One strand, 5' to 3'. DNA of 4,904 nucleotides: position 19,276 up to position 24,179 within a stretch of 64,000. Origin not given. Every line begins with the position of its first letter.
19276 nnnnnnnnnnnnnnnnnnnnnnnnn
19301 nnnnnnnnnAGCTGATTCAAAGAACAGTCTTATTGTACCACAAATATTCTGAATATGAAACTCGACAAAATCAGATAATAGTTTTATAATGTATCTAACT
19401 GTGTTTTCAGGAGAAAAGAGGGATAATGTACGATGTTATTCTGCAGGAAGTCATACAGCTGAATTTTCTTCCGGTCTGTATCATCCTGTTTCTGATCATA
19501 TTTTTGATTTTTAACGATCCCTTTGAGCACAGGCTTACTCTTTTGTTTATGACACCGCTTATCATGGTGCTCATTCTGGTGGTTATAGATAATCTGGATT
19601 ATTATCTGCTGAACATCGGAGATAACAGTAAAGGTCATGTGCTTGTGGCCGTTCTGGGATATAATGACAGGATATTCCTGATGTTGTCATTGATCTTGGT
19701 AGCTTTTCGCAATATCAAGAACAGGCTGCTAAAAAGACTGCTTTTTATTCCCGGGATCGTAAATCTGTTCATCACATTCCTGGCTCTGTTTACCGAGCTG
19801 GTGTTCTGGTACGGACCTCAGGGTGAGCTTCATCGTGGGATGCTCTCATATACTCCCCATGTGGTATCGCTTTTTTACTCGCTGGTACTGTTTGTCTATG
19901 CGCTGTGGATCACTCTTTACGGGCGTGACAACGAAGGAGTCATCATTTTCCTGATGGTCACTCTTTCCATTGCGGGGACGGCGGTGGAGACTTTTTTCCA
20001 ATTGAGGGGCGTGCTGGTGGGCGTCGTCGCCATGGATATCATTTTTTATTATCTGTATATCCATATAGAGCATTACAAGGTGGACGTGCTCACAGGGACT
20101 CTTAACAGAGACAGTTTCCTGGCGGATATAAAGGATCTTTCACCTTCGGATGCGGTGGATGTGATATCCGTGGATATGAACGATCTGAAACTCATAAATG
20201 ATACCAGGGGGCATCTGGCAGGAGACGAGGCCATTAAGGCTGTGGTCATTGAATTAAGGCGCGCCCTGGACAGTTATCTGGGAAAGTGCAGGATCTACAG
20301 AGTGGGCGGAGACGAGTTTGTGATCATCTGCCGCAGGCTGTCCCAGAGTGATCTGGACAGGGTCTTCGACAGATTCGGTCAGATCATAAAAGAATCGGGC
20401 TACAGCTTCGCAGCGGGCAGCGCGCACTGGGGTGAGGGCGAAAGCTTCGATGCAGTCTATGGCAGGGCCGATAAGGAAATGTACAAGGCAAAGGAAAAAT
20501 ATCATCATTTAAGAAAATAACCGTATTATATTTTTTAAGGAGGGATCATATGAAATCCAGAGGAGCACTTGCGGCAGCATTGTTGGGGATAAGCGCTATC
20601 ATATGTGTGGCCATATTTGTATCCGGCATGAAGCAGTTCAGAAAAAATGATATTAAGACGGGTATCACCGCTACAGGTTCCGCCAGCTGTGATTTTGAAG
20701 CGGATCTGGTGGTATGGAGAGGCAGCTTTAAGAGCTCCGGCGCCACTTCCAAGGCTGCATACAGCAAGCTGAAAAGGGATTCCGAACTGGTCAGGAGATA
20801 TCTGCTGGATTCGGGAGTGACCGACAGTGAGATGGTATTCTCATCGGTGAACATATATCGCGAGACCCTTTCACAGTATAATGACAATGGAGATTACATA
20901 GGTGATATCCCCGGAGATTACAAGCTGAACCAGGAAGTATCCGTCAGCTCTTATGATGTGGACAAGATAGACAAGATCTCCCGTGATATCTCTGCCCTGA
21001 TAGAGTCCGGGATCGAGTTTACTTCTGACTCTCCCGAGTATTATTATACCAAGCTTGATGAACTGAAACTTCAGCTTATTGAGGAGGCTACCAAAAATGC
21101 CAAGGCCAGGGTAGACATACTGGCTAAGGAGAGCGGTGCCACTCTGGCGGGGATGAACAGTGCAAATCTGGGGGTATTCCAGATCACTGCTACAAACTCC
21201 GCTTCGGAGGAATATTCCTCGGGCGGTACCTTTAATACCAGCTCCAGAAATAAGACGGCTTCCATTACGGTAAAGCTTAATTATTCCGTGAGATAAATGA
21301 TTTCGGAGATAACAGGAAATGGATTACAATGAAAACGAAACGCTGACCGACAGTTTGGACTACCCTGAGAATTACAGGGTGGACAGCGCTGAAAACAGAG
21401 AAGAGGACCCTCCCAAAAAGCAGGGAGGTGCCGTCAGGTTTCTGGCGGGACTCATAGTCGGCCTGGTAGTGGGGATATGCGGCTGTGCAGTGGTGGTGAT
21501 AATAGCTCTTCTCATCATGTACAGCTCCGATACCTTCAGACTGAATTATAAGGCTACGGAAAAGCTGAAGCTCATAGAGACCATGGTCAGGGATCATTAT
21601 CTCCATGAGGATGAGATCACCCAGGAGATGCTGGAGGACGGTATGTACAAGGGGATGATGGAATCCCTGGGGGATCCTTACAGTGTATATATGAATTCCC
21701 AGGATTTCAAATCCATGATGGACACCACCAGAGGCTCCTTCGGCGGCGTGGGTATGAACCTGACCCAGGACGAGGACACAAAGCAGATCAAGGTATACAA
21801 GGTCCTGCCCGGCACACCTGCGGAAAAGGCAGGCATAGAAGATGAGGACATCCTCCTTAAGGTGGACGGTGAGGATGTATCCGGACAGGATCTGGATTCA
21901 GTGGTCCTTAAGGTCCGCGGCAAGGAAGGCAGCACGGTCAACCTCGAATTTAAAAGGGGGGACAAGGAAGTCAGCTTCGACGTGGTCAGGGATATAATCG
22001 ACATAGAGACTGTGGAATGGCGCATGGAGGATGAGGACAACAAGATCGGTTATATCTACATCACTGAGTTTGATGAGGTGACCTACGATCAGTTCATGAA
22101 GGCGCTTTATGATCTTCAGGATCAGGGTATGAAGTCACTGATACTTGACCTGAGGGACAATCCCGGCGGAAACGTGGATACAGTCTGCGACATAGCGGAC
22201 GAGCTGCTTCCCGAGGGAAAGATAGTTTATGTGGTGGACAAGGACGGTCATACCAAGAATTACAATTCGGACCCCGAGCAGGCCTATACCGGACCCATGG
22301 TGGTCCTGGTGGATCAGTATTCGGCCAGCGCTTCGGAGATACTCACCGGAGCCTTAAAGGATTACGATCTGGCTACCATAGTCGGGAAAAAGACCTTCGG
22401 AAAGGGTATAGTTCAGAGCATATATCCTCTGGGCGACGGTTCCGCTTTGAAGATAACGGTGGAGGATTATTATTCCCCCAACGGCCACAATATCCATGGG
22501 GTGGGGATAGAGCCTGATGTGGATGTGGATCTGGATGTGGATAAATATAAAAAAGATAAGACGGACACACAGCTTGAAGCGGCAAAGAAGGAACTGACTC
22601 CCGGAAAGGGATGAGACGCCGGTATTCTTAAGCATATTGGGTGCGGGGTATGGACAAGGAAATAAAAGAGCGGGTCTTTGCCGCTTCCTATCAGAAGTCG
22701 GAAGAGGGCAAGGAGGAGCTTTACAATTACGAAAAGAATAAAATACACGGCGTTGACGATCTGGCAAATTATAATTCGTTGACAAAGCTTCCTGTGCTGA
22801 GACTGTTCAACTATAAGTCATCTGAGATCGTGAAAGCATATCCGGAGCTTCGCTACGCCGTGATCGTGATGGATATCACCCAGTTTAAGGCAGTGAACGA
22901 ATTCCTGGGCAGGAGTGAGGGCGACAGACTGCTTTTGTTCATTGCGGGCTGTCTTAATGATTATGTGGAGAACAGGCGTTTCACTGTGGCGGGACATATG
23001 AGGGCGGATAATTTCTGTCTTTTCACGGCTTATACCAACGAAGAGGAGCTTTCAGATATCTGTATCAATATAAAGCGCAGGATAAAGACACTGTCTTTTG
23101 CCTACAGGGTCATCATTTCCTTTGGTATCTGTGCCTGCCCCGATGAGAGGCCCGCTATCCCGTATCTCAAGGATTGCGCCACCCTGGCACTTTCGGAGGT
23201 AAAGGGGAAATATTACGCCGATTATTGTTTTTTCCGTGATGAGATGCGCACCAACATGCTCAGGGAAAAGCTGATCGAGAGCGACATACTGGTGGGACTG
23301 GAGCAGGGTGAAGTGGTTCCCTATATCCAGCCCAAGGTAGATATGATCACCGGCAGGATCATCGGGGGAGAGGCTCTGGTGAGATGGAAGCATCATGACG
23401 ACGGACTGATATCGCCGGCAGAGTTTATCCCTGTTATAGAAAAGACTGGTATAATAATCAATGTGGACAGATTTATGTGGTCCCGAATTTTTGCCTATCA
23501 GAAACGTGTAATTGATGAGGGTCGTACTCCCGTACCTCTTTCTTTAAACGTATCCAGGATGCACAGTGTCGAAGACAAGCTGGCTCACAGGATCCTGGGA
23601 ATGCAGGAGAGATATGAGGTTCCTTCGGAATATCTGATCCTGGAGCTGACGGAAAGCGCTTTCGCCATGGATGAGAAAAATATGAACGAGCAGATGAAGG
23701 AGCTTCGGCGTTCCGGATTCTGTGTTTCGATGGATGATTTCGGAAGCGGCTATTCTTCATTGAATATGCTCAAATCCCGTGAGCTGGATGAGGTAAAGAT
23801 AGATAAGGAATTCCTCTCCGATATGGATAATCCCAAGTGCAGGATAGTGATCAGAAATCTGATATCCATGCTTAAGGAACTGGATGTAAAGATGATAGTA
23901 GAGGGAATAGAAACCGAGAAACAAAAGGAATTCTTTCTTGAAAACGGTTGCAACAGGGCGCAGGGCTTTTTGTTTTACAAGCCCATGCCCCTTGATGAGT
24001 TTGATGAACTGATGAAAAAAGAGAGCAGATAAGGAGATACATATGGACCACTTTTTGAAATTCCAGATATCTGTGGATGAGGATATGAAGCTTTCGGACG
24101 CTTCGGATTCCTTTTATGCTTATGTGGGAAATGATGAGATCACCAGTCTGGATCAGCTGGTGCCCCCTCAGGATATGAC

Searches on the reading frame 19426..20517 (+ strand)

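Call 87: search_protein_families(library=pfam, proteins=[window:19426-20517:+], max_evalue=0.00001)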
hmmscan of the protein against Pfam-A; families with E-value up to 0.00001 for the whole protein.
window:19426-20517:+ (364 aa): 1 family
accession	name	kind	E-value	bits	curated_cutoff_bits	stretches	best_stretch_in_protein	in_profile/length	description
PF00990.26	GGDEF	-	1.8e-18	67.3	23.8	1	219-358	3-157/161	Diguanylate cyclase, GGDEF domain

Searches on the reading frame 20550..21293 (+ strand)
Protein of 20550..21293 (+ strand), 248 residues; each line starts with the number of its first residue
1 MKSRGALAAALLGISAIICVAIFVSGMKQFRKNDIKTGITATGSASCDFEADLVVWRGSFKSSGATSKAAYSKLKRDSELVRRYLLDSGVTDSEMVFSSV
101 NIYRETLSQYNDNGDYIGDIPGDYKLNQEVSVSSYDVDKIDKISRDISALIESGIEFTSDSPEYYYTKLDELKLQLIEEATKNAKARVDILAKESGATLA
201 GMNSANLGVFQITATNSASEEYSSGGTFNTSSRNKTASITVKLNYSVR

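Call 87: search_protein_families(library=pfam, proteins=[window:20550-21293:+], max_evalue=0.00001)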
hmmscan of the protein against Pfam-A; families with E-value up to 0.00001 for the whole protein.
window:20550-21293:+ (248 aa): 1 family
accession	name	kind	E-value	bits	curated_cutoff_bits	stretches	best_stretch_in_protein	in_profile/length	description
PF04402.19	SIMPL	-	2.7e-23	83.8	25.2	1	39-213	1-161/205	Protein of unknown function (DUF541)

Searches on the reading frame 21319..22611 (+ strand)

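Call 87: search_protein_families(library=pfam, proteins=[window:21319-22611:+], max_evalue=0.00001)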
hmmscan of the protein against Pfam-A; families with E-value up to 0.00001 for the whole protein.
window:21319-22611:+ (431 aa): 5 families
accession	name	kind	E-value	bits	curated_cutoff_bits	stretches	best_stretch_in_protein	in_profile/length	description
PF03572.23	Peptidase_S41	-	1.3e-57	194.4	24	1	242-403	1-165/165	Peptidase family S41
PF13180.12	PDZ_2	-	1.1e-12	48.5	27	1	143-222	2-78/80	PDZ domain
PF17820.7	PDZ_6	-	2.2e-11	43.8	27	1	159-213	2-54/54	PDZ domain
PF00595.29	PDZ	-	6.8e-11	42.8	23.2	1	141-210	9-79/81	PDZ domain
PF22694.1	CtpB_N-like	-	8.1e-08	33.1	27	1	78-127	36-83/85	Activating protease CtpB N-terminal domain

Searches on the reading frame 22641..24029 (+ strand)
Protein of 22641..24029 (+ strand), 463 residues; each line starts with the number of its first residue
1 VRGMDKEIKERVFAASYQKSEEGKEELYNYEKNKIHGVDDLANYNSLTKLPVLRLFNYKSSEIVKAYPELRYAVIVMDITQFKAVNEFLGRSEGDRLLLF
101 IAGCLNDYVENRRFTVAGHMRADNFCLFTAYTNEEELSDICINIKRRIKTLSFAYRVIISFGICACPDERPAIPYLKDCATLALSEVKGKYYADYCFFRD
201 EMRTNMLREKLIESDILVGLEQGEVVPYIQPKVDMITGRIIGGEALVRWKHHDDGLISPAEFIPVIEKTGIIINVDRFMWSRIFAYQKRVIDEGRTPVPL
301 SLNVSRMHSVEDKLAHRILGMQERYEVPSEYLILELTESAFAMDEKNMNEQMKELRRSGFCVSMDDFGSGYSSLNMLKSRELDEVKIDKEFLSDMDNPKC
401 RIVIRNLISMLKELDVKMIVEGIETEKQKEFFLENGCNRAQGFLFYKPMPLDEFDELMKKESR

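Call 88: search_protein_families(library=pfam, proteins=[window:22641-24029:+], max_evalue=0.00001)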
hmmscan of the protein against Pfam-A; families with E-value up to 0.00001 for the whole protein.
window:22641-24029:+ (463 aa): 2 families
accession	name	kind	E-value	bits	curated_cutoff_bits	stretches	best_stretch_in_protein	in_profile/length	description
PF00563.25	EAL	-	3.3e-59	200.5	31.3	1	216-448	4-236/236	EAL domain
PF00990.26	GGDEF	-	2.5e-13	50.6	23.8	1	42-188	1-155/161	Diguanylate cyclase, GGDEF domain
